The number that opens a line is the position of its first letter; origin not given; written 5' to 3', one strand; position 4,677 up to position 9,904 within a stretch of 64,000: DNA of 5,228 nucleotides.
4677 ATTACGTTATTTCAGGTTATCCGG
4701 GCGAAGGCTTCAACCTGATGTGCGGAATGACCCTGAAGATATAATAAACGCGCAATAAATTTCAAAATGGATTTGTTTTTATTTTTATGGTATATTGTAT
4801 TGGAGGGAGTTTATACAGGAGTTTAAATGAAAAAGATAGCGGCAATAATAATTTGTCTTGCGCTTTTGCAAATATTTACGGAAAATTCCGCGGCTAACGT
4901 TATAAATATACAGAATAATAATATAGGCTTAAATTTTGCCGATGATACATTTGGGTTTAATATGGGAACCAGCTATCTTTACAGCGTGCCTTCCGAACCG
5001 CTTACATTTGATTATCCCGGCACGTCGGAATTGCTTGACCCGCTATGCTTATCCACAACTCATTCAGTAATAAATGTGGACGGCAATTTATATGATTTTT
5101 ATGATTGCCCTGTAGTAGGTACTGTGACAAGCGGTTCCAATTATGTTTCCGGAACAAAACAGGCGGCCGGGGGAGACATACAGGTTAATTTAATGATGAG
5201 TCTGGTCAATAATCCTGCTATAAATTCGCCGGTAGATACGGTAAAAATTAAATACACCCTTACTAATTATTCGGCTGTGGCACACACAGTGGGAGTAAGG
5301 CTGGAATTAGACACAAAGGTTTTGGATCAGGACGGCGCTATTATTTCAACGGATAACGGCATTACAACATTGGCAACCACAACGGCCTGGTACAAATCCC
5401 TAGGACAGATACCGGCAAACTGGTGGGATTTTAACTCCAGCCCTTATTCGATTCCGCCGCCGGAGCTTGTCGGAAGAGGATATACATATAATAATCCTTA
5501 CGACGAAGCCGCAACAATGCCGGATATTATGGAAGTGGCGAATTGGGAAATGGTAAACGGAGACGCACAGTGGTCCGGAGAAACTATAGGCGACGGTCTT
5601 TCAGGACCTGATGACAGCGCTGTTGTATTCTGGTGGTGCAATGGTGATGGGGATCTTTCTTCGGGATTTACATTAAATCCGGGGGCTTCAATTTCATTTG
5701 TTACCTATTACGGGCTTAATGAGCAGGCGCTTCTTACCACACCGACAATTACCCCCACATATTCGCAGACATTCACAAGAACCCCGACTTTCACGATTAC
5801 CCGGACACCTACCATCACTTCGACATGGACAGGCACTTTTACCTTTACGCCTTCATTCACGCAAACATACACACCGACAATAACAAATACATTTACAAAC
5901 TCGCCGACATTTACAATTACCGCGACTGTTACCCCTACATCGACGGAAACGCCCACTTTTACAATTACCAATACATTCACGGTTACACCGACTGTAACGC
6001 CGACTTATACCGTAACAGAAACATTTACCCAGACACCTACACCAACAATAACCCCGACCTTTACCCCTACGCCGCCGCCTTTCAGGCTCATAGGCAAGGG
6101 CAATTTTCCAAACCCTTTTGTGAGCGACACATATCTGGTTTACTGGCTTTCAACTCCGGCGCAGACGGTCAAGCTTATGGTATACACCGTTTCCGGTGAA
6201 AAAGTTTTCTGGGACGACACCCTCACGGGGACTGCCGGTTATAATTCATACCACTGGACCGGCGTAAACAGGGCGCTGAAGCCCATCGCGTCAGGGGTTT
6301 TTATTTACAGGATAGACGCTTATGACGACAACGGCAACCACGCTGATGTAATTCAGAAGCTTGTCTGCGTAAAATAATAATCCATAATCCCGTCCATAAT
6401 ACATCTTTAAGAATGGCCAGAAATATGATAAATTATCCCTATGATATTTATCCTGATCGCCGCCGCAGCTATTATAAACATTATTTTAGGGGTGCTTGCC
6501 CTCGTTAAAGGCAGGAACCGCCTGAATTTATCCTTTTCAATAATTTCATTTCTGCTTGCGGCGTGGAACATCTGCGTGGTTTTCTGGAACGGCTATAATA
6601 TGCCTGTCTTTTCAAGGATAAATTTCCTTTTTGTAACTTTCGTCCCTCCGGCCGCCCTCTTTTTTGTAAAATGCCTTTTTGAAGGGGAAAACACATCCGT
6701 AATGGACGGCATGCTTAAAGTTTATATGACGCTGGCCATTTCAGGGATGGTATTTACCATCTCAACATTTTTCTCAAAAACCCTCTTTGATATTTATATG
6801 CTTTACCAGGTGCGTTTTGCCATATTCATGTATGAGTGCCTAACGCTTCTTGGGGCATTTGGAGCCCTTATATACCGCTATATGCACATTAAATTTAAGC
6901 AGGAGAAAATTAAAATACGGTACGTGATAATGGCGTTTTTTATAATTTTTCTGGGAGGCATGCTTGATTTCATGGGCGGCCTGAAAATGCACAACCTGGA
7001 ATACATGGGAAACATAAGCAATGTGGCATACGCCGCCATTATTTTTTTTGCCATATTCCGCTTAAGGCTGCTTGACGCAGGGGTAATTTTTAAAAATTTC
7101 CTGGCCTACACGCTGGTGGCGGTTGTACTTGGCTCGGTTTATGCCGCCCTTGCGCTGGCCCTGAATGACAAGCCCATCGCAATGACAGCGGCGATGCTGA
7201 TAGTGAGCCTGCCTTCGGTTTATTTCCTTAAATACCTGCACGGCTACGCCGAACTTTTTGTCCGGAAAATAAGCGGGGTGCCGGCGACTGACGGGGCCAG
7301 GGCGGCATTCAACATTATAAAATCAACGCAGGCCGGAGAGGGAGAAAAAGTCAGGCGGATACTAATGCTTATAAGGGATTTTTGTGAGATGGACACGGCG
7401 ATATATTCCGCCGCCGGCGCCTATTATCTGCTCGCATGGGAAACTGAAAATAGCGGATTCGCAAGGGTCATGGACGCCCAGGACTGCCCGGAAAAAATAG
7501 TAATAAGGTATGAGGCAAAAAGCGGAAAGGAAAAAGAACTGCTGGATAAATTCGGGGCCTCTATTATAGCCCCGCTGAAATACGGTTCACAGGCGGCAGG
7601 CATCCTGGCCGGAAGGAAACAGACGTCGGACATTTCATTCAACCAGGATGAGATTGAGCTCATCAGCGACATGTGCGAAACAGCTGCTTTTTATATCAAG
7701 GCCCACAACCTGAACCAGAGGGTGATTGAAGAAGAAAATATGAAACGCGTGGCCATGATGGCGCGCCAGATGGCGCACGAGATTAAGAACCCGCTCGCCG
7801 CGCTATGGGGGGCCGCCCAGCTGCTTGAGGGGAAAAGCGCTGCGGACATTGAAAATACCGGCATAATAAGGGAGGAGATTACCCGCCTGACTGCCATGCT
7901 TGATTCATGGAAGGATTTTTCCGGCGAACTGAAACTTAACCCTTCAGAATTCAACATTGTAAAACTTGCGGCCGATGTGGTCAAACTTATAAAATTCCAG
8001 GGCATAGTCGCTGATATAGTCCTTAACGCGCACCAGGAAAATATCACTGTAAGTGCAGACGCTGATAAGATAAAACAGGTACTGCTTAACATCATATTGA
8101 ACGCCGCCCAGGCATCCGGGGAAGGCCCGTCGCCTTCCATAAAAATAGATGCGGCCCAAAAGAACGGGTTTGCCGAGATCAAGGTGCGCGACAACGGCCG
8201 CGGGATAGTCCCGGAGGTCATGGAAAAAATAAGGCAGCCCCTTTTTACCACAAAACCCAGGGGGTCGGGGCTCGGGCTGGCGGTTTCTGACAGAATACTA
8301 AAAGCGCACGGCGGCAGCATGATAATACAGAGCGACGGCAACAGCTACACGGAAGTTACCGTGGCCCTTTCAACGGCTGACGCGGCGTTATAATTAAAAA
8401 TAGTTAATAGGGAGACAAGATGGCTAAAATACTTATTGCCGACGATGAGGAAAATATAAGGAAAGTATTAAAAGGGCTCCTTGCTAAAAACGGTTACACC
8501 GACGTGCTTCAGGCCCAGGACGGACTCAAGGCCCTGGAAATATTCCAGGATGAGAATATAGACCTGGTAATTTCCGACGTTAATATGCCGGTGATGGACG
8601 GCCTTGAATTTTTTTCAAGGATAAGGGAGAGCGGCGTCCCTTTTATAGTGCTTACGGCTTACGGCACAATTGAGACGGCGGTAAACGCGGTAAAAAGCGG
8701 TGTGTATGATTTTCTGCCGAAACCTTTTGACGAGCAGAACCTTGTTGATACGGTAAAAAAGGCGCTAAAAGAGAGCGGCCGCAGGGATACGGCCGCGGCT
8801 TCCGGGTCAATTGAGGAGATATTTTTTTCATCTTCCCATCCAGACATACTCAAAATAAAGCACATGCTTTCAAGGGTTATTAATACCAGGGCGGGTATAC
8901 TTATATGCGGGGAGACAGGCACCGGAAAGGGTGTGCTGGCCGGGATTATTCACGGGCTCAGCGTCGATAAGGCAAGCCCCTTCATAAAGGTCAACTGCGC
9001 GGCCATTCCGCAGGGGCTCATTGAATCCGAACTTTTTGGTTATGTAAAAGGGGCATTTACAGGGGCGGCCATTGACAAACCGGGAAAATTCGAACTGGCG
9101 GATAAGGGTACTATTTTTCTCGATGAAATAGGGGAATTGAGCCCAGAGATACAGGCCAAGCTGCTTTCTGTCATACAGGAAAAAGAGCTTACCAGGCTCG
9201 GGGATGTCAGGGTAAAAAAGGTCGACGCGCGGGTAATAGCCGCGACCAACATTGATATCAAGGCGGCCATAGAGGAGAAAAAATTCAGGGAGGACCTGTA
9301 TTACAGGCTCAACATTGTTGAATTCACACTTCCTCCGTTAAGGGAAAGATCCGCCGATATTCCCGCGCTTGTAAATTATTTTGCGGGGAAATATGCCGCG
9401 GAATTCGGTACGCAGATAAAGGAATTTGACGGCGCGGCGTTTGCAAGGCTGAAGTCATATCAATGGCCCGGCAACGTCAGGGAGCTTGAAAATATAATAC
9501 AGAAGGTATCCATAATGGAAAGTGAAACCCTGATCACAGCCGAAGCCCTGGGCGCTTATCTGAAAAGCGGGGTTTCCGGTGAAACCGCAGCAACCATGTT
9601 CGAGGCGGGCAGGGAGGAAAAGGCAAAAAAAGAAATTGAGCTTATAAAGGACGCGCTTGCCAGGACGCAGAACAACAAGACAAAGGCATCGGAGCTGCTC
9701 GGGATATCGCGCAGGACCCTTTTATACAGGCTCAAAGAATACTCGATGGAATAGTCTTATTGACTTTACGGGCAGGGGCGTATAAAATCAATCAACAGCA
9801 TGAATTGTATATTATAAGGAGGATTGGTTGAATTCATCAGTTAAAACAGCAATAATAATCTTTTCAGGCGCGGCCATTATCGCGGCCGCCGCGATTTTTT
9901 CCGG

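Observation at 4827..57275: Three paralogous secreted proteins share a Thr/Pro-repeat linker plus an FPNPF/YPDPY C-terminal domain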

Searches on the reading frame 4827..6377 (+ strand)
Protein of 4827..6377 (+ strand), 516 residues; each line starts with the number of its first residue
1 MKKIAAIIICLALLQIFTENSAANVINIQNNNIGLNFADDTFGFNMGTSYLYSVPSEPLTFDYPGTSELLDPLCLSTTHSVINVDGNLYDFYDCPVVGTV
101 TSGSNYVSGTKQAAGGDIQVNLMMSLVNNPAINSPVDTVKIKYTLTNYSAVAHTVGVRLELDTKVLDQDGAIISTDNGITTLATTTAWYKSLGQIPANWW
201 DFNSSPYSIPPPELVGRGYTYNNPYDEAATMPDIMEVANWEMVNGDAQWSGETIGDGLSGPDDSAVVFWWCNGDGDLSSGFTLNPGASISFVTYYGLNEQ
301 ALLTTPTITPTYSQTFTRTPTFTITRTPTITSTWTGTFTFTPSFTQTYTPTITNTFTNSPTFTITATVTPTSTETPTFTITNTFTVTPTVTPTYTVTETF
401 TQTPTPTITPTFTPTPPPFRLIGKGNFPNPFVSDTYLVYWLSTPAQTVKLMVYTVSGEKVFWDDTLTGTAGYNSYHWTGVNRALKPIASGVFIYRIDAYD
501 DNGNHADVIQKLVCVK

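Call 3: search_protein_families(library=pfam, proteins=[window:4827-6377:+], max_evalue=1)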
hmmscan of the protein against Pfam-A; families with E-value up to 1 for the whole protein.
window:4827-6377:+ (516 aa): 2 families
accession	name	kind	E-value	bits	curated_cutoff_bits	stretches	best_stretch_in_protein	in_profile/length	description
PF13860.13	FlgD_ig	-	0.0037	17.6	27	1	440-499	17-74/79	FlgD Ig-like domain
PF13585.12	CHU_C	-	0.054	14.1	27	1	433-502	15-76/86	CHU_C Type IX secretion signal domain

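Call 4: search_protein_families(library=ncbifam, proteins=[window:4827-6377:+], max_evalue=1)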
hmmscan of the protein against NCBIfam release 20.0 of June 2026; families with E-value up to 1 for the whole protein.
window:4827-6377:+ (516 aa): 2 families
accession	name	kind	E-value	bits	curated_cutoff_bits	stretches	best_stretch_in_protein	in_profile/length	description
NF033707.1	T9SS_sortase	equivalog_domain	1.5e-07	29.5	420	1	426-514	1001-1094/1095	type IX secretion system sortase PorU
TIGR04183.1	Por_Secre_tail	domain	0.00077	19.4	23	1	427-497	2-59/72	T9SS type A sorting domain-containing protein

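Call 13: find_encoding_contigs(protein=window:4827-6377:+, flank=10000, max_places=4)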
Protein window:4827-6377:+ (516 aa): 1 contig read that carries it; 1 place shown.
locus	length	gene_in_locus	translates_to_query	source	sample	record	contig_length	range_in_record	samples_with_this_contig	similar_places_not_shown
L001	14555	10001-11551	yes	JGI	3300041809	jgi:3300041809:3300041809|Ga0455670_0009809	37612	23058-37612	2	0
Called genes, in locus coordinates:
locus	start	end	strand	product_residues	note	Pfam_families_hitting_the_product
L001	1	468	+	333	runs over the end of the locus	PF01073:3Beta_HSD, PF01370:Epimerase, PF02719:Polysacc_synt_2, PF04321:RmlD_sub_bind, PF05368:NmrA (weak), PF07993:NAD_binding_4, PF13460:NAD_binding_10, PF16363:GDP_Man_Dehyd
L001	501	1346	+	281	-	PF01370:Epimerase, PF04321:RmlD_sub_bind, PF16363:GDP_Man_Dehyd, PF01073:3Beta_HSD, PF02719:Polysacc_synt_2, PF07993:NAD_binding_4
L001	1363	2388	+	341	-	PF00106:adh_short (weak), PF01073:3Beta_HSD, PF01370:Epimerase, PF02719:Polysacc_synt_2, PF04321:RmlD_sub_bind, PF07993:NAD_binding_4, PF16363:GDP_Man_Dehyd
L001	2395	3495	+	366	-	PF00534:Glycos_transf_1, PF13692:Glyco_trans_1_4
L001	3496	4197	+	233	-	PF18912:DZR_2, PF00156:Pribosyltran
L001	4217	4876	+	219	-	PF06508:QueC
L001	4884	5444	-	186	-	PF21349:RUBY_RBDX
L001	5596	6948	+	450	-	PF01654:Cyt_bd_oxida_I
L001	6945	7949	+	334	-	PF02322:Cyt_bd_oxida_II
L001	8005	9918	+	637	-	PF07715:Plug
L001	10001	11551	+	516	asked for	-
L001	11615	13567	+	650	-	PF00512:HisKA, PF02518:HATPase_c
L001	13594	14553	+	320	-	?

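Call 74: list_cluster_members(proteins=[window:4827-6377:+, window:47779-51516:+, window:54222-57275:+])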
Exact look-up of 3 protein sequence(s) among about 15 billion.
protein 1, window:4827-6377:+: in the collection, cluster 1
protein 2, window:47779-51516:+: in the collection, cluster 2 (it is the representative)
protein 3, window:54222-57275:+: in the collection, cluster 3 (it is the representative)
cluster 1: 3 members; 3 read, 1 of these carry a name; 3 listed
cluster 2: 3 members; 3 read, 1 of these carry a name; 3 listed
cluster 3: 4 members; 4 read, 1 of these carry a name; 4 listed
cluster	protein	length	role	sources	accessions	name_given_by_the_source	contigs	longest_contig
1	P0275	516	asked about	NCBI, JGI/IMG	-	hypothetical protein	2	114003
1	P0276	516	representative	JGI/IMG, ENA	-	-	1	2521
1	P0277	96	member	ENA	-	-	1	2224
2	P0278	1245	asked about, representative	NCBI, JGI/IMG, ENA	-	endo-1,4-beta-D-glucanase Y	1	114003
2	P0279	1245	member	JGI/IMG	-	-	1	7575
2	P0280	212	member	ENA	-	-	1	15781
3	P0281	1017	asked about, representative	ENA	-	-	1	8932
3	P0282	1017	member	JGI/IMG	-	rhamnogalacturonan endolyase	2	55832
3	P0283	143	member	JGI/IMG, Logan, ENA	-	-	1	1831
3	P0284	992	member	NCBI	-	-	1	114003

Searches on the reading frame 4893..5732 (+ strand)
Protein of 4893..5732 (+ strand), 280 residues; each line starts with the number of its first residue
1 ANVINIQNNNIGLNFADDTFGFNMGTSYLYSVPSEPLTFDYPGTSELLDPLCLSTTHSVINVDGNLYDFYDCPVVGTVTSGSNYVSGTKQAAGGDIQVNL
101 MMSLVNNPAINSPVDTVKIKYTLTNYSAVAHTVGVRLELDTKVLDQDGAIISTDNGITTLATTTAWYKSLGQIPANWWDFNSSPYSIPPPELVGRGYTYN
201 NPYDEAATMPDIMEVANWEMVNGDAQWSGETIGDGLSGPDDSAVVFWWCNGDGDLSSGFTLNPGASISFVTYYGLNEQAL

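Call 73: search_solved_structures(query=window:4896-5726:+, max_evalue=1)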
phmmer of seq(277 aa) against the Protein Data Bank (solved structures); distinct sequences matched with E-value up to 1: 1.
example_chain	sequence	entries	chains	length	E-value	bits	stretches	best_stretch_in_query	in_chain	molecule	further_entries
8axk_M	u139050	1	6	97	0.017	17.8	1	92-133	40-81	Protein MxiI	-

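Call 79: predict_structure(protein=window:4893-5732:+)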
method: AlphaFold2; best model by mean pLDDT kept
length: 280 residues; sequences in the alignment: 1
mean_pLDDT: 32.6   pTM: 0.26
mean pLDDT of the five models: 32.6, 27.3, 26.8, 25.6, 23.9
residues with pLDDT >= 90: 0; 70-90: 0; 50-70: 0; < 50: 280
segments of 3 or more residues with pLDDT < 50: 1-280
pLDDT, mean of each block of 10 residues (from residue 1): 31 30 23 24 28 32 30 28 27 34 35 36 37 38 40 38 33 36 28 30 34 35 36 37 34 34 32 30
secondary structure, 60 per line:
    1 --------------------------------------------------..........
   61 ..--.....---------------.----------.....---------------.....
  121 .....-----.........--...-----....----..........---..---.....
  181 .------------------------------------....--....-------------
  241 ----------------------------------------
elements in order: E51-62 E65-69 E96-100 E116-125 E131-139 E142-144 E150-153 E158-167 E176-181 E218-221 E224-227

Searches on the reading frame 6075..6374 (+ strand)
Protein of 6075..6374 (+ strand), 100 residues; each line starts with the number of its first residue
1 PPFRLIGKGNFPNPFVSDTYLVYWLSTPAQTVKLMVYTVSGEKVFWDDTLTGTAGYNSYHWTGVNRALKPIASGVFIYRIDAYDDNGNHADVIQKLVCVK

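Call 25: search_solved_structures(query=window:6075-6374:+, max_evalue=10)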
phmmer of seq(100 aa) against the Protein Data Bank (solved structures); distinct sequences matched with E-value up to 10: 283 (the best 60 are shown).
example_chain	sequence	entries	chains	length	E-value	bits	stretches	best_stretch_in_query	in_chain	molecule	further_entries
9ik8_E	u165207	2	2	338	0.0018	21.7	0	18-56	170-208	scFv16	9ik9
6ad0_L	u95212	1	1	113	0.036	17.5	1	18-54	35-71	VL of Fab 2G8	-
5dlm_L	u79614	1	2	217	0.058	16.8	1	16-53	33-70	Light chain of monoclonal antibody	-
6j14_B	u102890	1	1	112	0.082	16.3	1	18-66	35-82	GY-14 light chain V fragment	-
5x5x_L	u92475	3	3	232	0.094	16.1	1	17-53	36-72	L chain of anti-osteocalcin antibody KTM219 | Light chain of anti-osteocalcin antibody KTM219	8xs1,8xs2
9luk_L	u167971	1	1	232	0.094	16.1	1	17-53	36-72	Light chain of anti-osteocalcin antibody KTM219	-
28jd_F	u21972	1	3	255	0.12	15.8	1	15-57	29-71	319C07 scFv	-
1qkz_L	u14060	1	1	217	0.13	15.7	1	18-53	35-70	ANTIBODY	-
9gw5_V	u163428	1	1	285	0.15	15.5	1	13-59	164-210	scFv type-I interferons autoantibody pamb19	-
6kdh_L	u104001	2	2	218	0.15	15.5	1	19-54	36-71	Anti-(6-4) photoproduct antibody 64M-5 Fab (light chain)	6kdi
1bfv_H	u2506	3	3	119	0.16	15.4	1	14-54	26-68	FV4155 | MONOCLONAL ANTIBODY FV4155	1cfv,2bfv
1igf_L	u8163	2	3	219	0.16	15.3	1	17-53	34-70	IGG1-KAPPA B13I2 FAB (LIGHT CHAIN)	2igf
2uyl_A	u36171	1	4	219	0.17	15.3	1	17-53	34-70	MONOCLONAL ANTIBODY F-22-30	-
6cue_4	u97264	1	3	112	0.18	15.2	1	18-54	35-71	vFP7.04 light chain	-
6l8t_L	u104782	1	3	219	0.18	15.2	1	17-53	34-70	Antibody light chain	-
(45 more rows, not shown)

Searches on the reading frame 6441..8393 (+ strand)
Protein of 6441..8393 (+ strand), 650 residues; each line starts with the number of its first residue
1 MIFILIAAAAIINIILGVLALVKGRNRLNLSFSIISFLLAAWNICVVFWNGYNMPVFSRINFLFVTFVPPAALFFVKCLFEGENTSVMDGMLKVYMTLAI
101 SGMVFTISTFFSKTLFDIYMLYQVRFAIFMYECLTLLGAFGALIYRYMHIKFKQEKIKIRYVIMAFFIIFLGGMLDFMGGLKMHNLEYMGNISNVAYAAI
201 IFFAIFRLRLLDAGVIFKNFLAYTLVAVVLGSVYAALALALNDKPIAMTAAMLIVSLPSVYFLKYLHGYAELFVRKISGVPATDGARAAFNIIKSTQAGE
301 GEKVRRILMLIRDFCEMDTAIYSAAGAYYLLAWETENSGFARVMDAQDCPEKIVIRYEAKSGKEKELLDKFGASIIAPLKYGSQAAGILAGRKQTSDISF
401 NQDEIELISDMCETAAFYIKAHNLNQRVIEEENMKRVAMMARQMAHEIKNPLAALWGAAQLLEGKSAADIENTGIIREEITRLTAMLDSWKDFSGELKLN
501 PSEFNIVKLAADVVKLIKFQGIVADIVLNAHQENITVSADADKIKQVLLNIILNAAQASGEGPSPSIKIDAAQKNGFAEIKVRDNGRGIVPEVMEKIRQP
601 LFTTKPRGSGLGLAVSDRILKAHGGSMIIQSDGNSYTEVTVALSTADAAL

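Call 11: search_protein_families(library=pfam, proteins=[window:6441-8393:+], max_evalue=0.001)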
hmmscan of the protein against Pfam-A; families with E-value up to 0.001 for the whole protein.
window:6441-8393:+ (650 aa): 3 families
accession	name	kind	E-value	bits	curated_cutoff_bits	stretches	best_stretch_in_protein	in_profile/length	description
PF02518.31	HATPase_c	-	1.3e-19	71.1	26.4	1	540-644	2-108/111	Histidine kinase-, DNA gyrase B-, and HSP90-like ATPase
PF00512.31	HisKA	-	5.8e-08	33.1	26.9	1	440-494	5-61/66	His Kinase A (phospho-acceptor) domain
PF14501.12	HATPase_c_5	-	0.0006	20.1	22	0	544-637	6-96/102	GHKL domain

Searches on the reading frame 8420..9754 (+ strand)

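Call 11: search_protein_families(library=pfam, proteins=[window:8420-9754:+], max_evalue=0.001)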
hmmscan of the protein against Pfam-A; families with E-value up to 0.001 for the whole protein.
window:8420-9754:+ (444 aa): 9 families
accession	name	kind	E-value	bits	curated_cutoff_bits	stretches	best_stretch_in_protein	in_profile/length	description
PF00158.32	Sigma54_activat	-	3e-64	216.2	20.2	1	140-301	5-166/168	Sigma-54 interaction domain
PF00072.30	Response_reg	-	6.3e-31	107.3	30.2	1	4-112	1-110/111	Response regulator receiver domain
PF25601.1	AAA_lid_14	-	4.1e-24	84.6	27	1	308-389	1-82/87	AAA+ ATPase lid domain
PF14532.12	Sigma54_activ_2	-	7.3e-17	62.3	25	1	142-307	6-138/138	Sigma-54 interaction domain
PF02954.25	HTH_8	-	2.5e-13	50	22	1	405-441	6-42/42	Bacterial regulatory protein, Fis family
PF07728.20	AAA_5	-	2.6e-07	31.2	22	1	160-278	2-123/139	AAA domain (dynein-related subfamily)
PF07724.20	AAA_2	-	2.8e-06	27.9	27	1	159-289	5-136/166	AAA domain (Cdc48 subfamily)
PF01078.27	Mg_chelatase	-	6.2e-05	22.9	20.3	0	215-258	93-136/207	Magnesium chelatase, subunit ChlI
PF00004.35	AAA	-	0.00012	22.9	21.2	1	160-278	1-110/131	ATPase family associated with various cellular activities (AAA)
